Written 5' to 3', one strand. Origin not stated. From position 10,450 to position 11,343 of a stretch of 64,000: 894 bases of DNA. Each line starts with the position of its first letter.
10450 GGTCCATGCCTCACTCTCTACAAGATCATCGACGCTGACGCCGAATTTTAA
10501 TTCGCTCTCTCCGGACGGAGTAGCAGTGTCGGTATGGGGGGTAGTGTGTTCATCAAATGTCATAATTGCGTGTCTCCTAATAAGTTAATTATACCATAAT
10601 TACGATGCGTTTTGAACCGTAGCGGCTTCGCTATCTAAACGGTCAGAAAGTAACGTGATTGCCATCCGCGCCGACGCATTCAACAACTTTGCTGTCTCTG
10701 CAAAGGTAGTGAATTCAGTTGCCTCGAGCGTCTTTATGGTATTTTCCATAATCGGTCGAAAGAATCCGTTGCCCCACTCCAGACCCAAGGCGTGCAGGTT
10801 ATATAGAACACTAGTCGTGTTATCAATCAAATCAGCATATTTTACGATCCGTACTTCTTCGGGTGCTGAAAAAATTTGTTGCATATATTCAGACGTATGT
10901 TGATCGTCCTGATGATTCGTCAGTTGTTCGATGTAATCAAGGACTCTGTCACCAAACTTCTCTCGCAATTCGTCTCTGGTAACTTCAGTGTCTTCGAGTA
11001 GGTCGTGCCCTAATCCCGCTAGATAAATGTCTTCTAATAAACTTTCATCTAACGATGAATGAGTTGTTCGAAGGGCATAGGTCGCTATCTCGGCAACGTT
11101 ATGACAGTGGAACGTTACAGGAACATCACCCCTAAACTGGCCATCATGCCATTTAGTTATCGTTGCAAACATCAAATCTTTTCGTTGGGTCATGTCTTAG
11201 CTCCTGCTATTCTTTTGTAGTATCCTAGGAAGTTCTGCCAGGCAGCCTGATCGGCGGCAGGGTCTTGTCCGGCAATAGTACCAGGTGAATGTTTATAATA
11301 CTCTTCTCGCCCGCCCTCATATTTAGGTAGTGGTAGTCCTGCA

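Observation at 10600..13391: Large P-loop protein ending in a divergent Fic/Doc-like motif (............), translationally coupled to an HD-domain hydrolase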

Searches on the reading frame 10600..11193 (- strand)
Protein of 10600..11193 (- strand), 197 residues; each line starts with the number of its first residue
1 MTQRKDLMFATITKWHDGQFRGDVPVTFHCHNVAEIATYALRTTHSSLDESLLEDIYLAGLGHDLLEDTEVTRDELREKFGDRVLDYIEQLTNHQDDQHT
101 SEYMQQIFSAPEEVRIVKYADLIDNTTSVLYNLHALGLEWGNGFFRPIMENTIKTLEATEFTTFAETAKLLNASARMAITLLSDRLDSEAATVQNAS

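Call 3: search_protein_families(library=pfam, proteins=[window:10600-11193:-], max_evalue=1)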
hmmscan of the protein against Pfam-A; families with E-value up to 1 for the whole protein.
window:10600-11193:- (197 aa): 3 families
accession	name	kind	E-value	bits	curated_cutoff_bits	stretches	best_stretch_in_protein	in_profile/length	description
PF13328.12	HD_4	-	4.3e-05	23.7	27.2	1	47-101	31-84/156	HD domain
PF01966.28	HD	-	0.0003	21.5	22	1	29-125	4-115/116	HD domain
PF11563.14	Protoglobin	-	0.017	15.6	25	1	61-177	45-140/158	Protoglobin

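Call 4: search_protein_families(library=ncbifam, proteins=[window:10600-11193:-], max_evalue=1)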
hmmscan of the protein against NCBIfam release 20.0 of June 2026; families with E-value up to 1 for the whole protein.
window:10600-11193:- (197 aa): 2 families
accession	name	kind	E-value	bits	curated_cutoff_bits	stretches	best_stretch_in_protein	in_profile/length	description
TIGR00691.1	spoT_relA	subfamily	5.2e-09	35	499.2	1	13-129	6-122/687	RelA/SpoT family protein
NF008303.0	PRK11092.1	equivalog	0.00022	19.6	947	1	14-93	32-102/702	bifunctional GTP diphosphokinase/guanosine-3',5'-bis pyrophosphate 3'-pyrophosphohydrolase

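Call 6: search_solved_structures(query=window:10600-11193:-, max_evalue=1, show_alignments=3)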
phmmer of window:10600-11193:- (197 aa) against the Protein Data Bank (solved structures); distinct sequences matched with E-value up to 1: 21.
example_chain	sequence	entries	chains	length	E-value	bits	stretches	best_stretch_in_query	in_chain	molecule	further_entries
4yf1_A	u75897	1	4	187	2.7e-09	40.7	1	52-139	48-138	Lmo0812 protein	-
6yvc_A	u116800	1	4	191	3.7e-06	30.5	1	14-126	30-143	Bifunctional (P)ppGpp synthetase/guanosine-3',5'-bis(Diphosphate) 3'-pyrophosphohydrolase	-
6z3n_AAA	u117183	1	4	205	4.8e-06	30.1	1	16-126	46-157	Hydrolase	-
6z3o_AAA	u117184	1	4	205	1.3e-05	28.7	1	16-126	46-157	Small Alarmone Hydrolase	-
7qps_A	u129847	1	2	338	0.00012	25.6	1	55-128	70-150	ACT domain protein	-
7qoc_A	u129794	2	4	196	0.00021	24.8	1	53-138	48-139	Guanosine polyphosphate pyrophosphohydrolases/synthetases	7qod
3nqw_A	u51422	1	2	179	0.00023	24.6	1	19-132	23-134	CG11900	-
7qpr_A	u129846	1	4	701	0.00038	23.9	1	55-128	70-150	ACT domain protein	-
3nr1_A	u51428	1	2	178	0.00081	22.8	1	56-125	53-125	HD domain-containing protein 3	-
8acu_A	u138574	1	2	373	0.0012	22.3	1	58-126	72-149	GTP pyrophosphokinase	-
6yxa_A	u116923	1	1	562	0.002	21.6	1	58-126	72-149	GTP pyrophosphokinase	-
6s2t_A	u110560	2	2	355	0.0034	20.8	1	54-127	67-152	(P)ppGpp synthetase I, SpoT/RelA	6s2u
7ohg_A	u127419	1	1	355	0.0034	20.8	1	54-127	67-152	Guanosine-3',5'-bis(Diphosphate) 3'-pyrophosphohydrolase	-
6s2v_A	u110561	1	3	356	0.0034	20.8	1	54-127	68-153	(P)ppGpp synthetase I, SpoT/RelA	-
7smg_A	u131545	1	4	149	0.0046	20.4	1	54-126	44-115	(p)ppApp hydrolase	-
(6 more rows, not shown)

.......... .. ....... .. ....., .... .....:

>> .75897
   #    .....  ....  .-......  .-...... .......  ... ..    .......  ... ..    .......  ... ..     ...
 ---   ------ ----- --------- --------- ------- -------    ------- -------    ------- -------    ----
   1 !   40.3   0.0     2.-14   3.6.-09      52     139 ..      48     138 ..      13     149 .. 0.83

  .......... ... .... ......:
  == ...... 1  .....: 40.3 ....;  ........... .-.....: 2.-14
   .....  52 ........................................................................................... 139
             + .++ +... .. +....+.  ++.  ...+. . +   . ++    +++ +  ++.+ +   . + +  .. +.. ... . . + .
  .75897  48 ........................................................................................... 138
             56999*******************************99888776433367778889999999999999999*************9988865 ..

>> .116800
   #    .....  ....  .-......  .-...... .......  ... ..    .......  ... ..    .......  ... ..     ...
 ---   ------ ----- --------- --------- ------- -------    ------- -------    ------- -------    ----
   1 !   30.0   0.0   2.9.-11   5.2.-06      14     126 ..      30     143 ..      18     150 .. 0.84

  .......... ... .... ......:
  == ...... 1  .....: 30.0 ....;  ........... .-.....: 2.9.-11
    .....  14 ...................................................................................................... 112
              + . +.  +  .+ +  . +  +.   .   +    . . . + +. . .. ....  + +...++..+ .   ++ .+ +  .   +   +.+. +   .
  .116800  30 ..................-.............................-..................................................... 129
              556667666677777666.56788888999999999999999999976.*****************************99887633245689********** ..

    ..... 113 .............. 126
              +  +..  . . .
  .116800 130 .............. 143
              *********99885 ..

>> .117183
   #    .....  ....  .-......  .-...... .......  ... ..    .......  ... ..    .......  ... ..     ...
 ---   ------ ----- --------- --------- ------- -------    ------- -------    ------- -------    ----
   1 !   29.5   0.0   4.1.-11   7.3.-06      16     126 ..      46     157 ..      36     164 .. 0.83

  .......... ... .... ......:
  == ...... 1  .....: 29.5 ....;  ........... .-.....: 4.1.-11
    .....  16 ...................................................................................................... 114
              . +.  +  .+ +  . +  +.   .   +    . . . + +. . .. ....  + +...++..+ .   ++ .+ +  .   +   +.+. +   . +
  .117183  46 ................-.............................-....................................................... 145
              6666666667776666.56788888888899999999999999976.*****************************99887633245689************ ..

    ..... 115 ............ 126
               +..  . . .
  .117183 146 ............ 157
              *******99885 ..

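Call 19: search_protein_families(library=padloc, proteins=[window:10600-11193:-], max_evalue=1)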
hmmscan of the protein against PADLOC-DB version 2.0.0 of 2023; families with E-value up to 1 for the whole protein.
window:10600-11193:- (197 aa): 1 family
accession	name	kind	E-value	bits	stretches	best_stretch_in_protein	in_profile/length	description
PDLC01254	Cas3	-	0.027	12.7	1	25-65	8-42/164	CAS-I; effector_G3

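Call 67: search_solved_structures(query=A3, max_evalue=0.001, show_alignments=0)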
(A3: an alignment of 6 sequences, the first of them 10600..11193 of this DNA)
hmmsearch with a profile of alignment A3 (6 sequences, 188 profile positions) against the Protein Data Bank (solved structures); distinct sequences matched with E-value up to 0.001: 23.
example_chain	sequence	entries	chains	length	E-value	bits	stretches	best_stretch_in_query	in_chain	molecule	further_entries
4yf1_A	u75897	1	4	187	4.9e-23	85.1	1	13-145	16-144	Lmo0812 protein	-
3nqw_A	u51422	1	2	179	2.3e-19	73.1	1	16-130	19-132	CG11900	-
7qoe_A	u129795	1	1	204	6.6e-19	71.6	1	9-146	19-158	HDc domain-containing protein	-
3nr1_A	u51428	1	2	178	5.7e-18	68.6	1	15-126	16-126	HD domain-containing protein 3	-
5vxa_A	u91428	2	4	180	1.1e-16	64.4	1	15-126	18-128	Guanosine-3',5'-bis(diphosphate) 3'-pyrophosphohydrolase MESH1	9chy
7qoc_A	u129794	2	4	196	8e-16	61.6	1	16-146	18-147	Guanosine polyphosphate pyrophosphohydrolases/synthetases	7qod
7ohg_A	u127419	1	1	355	1.4e-14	57.5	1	14-126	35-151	Guanosine-3',5'-bis(Diphosphate) 3'-pyrophosphohydrolase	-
6s2t_A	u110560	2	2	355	1.4e-14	57.4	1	14-126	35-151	(P)ppGpp synthetase I, SpoT/RelA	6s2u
6s2v_A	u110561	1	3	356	1.5e-14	57.4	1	14-126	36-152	(P)ppGpp synthetase I, SpoT/RelA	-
5xnx_A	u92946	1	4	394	3.1e-14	56.4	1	12-126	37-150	Bifunctional (p)ppGpp synthase/hydrolase RelA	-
7qps_A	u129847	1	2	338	3.1e-13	53.1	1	26-127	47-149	ACT domain protein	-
6yvc_A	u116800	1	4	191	1.1e-12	51.4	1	11-126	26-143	Bifunctional (P)ppGpp synthetase/guanosine-3',5'-bis(Diphosphate) 3'-pyrophosphohydrolase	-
7qpr_A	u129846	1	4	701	1.2e-12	51.2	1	26-127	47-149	ACT domain protein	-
6z3n_AAA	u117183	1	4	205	1.8e-12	50.6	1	15-126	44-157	Hydrolase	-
8fr8_I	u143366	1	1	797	1.8e-12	50.6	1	12-126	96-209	GTP pyrophosphokinase RelA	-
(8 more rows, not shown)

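Call 83: find_related_loci(query=A3, collection=metagenome_contigs, flank=4000)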
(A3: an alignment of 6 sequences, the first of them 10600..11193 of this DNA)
Query A3 (197 aa) in metagenome_contigs; peptide patterns used: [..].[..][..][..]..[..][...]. (x = any residue, [..] = any of these).
600 stretches matched a pattern (row limit reached: there are more); 321 encode a relative of the query (tblastn E <= 1e-3); the best 80 are kept; 80 distinct loci.
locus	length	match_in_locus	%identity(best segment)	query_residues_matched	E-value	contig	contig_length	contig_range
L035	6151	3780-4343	42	4-188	1e-45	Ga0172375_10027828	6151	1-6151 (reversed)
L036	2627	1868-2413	40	3-183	1e-37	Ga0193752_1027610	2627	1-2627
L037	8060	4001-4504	38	8-173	3e-36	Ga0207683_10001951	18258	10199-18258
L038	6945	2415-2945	38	1-178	4e-32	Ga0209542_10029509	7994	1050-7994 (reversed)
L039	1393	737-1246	35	10-182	2e-27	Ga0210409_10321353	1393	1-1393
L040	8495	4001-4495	36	12-175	6e-26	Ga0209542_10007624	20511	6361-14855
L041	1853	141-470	36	31-128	4e-13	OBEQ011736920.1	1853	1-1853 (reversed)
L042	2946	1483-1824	37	8-125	1e-12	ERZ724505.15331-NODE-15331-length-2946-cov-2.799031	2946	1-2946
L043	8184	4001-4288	39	54-145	2e-12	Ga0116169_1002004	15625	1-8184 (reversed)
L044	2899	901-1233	33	14-127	3e-12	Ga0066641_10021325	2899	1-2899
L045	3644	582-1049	28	12-172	5e-12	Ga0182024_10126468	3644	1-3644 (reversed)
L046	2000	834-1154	34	16-125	1e-11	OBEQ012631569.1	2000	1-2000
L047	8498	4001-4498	29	13-171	3e-11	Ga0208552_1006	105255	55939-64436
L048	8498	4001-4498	29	13-171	3e-11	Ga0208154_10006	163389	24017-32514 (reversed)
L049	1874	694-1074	31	4-130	4e-11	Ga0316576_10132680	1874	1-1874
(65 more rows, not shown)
